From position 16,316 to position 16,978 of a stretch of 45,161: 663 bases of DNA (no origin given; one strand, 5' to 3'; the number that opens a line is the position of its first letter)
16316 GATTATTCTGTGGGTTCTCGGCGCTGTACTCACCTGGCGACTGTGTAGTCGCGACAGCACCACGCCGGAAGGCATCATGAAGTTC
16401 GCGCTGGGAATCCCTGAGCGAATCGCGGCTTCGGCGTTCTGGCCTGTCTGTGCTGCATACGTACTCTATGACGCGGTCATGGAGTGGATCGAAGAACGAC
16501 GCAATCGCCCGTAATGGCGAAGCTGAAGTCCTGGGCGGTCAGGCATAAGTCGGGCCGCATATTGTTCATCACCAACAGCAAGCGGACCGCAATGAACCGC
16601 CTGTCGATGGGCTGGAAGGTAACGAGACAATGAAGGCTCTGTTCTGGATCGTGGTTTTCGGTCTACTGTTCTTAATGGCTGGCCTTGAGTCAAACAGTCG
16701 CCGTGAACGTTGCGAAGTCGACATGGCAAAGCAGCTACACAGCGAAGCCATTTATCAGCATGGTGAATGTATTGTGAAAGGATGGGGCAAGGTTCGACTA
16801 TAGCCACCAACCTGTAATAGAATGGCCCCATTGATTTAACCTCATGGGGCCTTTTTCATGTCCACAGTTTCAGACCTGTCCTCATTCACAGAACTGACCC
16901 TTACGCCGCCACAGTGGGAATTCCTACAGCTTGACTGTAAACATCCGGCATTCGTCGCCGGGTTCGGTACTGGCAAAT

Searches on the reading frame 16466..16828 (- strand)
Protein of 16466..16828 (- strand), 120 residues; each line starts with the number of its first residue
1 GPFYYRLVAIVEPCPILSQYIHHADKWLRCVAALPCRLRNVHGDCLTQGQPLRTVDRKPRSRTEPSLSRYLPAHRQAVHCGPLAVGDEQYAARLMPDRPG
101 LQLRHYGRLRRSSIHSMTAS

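Call 46: search_protein_families(library=phrogs, proteins=[window:16466-16828:-], max_evalue=0.01)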
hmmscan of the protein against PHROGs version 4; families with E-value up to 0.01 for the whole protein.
window:16466-16828:- (120 aa): 0 families
